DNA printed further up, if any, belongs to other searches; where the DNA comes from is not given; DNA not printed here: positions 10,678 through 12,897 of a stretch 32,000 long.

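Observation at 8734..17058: Candidate undescribed protein-glycosylation module: TMTC-like GT-C/TPR transferase + polyprenyl-P-sugar-synthase-like GT2 + GT4 + two methyltransferases, next to a secreted Pro/Ser/Thr-rich substrate candidate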

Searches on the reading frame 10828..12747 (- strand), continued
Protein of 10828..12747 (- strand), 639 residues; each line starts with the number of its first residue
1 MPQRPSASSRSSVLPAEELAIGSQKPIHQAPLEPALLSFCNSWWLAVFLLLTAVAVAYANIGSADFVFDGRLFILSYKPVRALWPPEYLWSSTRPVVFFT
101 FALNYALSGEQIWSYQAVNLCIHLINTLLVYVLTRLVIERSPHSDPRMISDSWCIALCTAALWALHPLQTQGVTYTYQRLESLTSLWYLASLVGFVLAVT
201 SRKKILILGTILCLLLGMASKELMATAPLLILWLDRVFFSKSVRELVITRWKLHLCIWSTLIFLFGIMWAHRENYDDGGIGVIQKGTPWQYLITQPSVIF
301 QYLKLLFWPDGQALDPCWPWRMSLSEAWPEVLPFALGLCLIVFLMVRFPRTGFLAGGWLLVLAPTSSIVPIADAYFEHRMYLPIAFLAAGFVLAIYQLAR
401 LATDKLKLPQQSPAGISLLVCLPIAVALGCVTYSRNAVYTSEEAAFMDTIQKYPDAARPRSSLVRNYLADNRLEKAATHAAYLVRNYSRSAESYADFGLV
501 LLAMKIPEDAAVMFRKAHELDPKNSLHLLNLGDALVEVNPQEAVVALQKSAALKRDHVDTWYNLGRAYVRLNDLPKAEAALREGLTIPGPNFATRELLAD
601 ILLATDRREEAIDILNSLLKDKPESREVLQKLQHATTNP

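Call 70: find_encoding_contigs(protein=P0004, flank=8000, max_places=3)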
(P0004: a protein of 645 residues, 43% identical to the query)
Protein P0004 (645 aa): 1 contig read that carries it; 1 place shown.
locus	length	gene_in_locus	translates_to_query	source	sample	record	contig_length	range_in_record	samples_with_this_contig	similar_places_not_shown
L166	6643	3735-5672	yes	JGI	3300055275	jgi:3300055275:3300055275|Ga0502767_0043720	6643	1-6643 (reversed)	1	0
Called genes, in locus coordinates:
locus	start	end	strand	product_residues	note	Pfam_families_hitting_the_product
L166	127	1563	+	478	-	PF00206:Lyase_1, PF10415:FumaraseC_C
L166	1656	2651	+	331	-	PF00005:ABC_tran, PF13304:AAA_21 (weak)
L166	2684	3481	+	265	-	-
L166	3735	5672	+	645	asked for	PF07719:TPR_2 (faint), PF13424:TPR_12 (faint), PF13428:TPR_14 (faint), PF13431:TPR_17 (faint), PF13432:TPR_16 (weak), PF00515:TPR_1 (faint), PF13181:TPR_8 (faint), PF13414:TPR_11 (faint)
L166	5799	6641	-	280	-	?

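Call 73: search_protein_families(library=pfam, proteins=[L166:2684-3481:+, L166:5799-6641:-], max_evalue=0.01)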
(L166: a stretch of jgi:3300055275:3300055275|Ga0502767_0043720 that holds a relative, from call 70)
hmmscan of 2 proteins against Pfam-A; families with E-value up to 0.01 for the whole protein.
L166:2684-3481:+ (265 aa): 6 families
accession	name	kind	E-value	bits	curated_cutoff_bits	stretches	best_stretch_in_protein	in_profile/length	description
PF13428.12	TPR_14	-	6.8e-05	23.6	23.5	0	69-102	1-34/44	Tetratricopeptide repeat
PF13414.12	TPR_11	-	8.8e-05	22.6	26.8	0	76-117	1-42/42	TPR repeat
PF13371.12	TPR_9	-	0.00049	20.5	35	1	84-132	10-58/73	Tetratricopeptide repeat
PF13432.12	TPR_16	-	0.0028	18.5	32.7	0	73-129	1-57/65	Tetratricopeptide repeat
PF07719.23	TPR_2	-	0.0032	17.9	27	0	71-100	3-32/34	Tetratricopeptide repeat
PF00515.34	TPR_1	-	0.0075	16.5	27.8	0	72-100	4-32/34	Tetratricopeptide repeat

L166:5799-6641:- (280 aa): 2 families
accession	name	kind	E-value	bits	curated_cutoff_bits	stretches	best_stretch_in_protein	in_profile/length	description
PF00722.28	Glyco_hydro_16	-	2.3e-21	76.5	22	1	80-188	38-134/175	Glycosyl hydrolases family 16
PF03935.22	SKN1_KRE6_Sbg1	-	4.3e-11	42.4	30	2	161-263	361-453/501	Beta-glucan synthesis-associated protein SKN1/KRE6/Sbg1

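Call 81: find_encoding_contigs(protein=P0015, flank=7000, max_places=1)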
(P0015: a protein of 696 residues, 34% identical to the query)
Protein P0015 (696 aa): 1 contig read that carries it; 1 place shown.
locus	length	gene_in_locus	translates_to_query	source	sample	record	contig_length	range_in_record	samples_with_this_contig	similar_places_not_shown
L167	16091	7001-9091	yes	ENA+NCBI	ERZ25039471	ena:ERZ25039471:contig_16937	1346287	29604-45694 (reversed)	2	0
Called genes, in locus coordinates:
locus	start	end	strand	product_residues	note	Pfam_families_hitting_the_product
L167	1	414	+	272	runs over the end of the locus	PF13414:TPR_11, PF13424:TPR_12, PF13414:TPR_11, PF13424:TPR_12, PF00515:TPR_1, PF07719:TPR_2, PF13432:TPR_16, PF13414:TPR_11, +23 more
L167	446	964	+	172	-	PF22769:DCD, PF00692:dUTPase (faint)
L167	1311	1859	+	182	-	-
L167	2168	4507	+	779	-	PF13414:TPR_11, PF13424:TPR_12, PF13432:TPR_16, PF00515:TPR_1, PF07719:TPR_2, PF13424:TPR_12, PF13414:TPR_11, PF14559:TPR_19, +49 more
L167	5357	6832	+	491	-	PF13414:TPR_11, PF13424:TPR_12, PF14559:TPR_19, PF00515:TPR_1, PF07719:TPR_2, PF13414:TPR_11, PF13432:TPR_16, PF14559:TPR_19, +37 more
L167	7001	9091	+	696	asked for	PF13414:TPR_11, PF13432:TPR_16, PF14559:TPR_19, PF00515:TPR_1, PF07719:TPR_2, PF13414:TPR_11, PF13424:TPR_12, PF14559:TPR_19, +37 more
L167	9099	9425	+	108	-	-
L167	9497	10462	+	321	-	PF06144:DNA_pol3_delta (weak)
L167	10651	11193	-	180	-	-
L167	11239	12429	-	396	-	PF07396:Porin_O_P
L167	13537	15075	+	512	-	PF07396:Porin_O_P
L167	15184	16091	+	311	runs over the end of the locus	-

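Call 82: find_encoding_contigs(protein=P0020, flank=7000, max_places=1)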
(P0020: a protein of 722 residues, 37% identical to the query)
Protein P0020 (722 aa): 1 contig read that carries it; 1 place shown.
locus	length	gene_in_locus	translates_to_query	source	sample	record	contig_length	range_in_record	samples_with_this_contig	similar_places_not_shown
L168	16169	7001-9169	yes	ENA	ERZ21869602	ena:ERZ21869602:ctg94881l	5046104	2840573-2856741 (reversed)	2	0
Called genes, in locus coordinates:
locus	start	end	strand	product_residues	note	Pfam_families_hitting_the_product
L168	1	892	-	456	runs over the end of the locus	-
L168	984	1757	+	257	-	PF00106:adh_short, PF08659:KR, PF13561:adh_short_C2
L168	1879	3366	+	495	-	PF00884:Sulfatase, PF01663:Phosphodiest (weak), PF16347:SGSH_C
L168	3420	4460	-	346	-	PF00535:Glycos_transf_2, PF13641:Glyco_tranf_2_3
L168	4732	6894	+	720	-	PF13429:TPR_15, PF25063:ARM_TT21_C, PF07719:TPR_2 (weak), PF23914:TPR_CcmH_CycH, PF14559:TPR_19 (weak), PF14559:TPR_19 (weak), PF13432:TPR_16, PF14559:TPR_19, +19 more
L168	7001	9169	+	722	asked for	PF13429:TPR_15, PF23914:TPR_CcmH_CycH, PF14559:TPR_19 (weak), PF13432:TPR_16 (weak), PF14559:TPR_19, PF13432:TPR_16, PF14559:TPR_19, PF14559:TPR_19, +22 more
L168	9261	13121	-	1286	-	PF01011:PQQ (faint), PF13360:PQQ_2, PF13570:Beta-prop_ACSF4, PF13385:Laminin_G_3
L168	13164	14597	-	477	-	PF00884:Sulfatase, PF16347:SGSH_C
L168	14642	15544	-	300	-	PF00135:COesterase, PF02129:Peptidase_S15 (faint), PF20434:BD-FAE, PF07859:Abhydrolase_3, PF12146:Hydrolase_4 (faint), PF12697:Abhydrolase_6 (weak), PF01738:DLH (faint), PF00326:Peptidase_S9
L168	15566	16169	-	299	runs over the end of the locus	PF00248:Aldo_ket_red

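Call 83: find_encoding_contigs(protein=P0070, flank=7000, max_places=1)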
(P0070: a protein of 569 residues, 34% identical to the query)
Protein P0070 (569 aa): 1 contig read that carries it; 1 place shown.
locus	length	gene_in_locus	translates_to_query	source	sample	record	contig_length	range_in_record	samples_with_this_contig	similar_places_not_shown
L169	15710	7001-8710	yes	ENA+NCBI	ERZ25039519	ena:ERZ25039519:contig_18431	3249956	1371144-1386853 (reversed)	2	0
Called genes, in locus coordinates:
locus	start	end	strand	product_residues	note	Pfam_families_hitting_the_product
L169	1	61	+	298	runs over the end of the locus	PF00491:Arginase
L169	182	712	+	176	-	-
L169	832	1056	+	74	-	PF11146:DUF2905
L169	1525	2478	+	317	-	-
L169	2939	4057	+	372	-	-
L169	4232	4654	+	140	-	-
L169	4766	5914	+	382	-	PF00270:DEAD (weak)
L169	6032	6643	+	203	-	PF13307:Helicase_C_2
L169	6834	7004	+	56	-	-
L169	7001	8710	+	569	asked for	PF13432:TPR_16 (weak), PF00515:TPR_1, PF13432:TPR_16, PF14559:TPR_19 (weak), PF13414:TPR_11, PF13432:TPR_16, PF13424:TPR_12, PF00515:TPR_1, +17 more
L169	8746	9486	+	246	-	-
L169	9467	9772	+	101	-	-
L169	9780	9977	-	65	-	-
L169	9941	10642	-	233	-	PF00795:CN_hydrolase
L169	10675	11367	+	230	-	PF13298:LigD_N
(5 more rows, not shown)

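Call 84: search_protein_families(library=ncbifam, proteins=[L168:3420-4460:-, L163:3005-4255:-], max_evalue=0.00001)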
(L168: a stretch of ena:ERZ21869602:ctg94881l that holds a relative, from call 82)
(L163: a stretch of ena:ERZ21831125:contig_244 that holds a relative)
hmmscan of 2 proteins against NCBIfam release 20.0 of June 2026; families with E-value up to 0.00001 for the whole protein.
L168:3420-4460:- (346 aa): 6 families
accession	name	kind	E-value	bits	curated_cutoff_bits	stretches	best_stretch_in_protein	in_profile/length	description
NF058614.1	PPMAGASynPpgS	equivalog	7.4e-14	51.7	370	1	30-187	4-157/226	polyprenyl-phospho-N-acetylgalactosaminyl synthase PpgS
TIGR04182.1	glyco_TIGR04182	equivalog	4.8e-13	49.2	325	1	29-195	3-159/293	S-layer glycoprotein N-glycosyltransferase AglJ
NF007986.1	PRK10714.1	equivalog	5.1e-08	32.3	529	1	28-131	8-115/316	undecaprenyl-phosphate 4-deoxy-4-formamido-L-arabinose transferase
TIGR03937.1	PgaC_IcaA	equivalog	6.1e-08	32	422.3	1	15-128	34-147/407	poly-beta-1,6-N-acetyl-D-glucosamine synthase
NF010496.0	PRK13915.1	equivalog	2.8e-06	26.6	262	0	22-141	27-153/307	glucosyl-3-phosphoglycerate synthase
NF047588.1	GlcsyltransPgfSStrep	equivalog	8.4e-06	25.2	500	0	41-143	23-121/308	glycosyltransferase PgfS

L163:3005-4255:- (416 aa): 5 families
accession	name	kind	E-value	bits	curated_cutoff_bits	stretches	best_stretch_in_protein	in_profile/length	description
TIGR04182.1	glyco_TIGR04182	equivalog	2.7e-16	59.8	325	1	94-396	2-282/293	S-layer glycoprotein N-glycosyltransferase AglJ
NF058614.1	PPMAGASynPpgS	equivalog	3.5e-16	59.3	370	1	94-261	2-165/226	polyprenyl-phospho-N-acetylgalactosaminyl synthase PpgS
NF007986.1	PRK10714.1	equivalog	2.6e-09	36.5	529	1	93-200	7-118/316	undecaprenyl-phosphate 4-deoxy-4-formamido-L-arabinose transferase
TIGR03937.1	PgaC_IcaA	equivalog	1.1e-07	31.2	422.3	1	82-198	35-151/407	poly-beta-1,6-N-acetyl-D-glucosamine synthase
NF047588.1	GlcsyltransPgfSStrep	equivalog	6.5e-07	28.9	500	1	107-209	23-121/308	glycosyltransferase PgfS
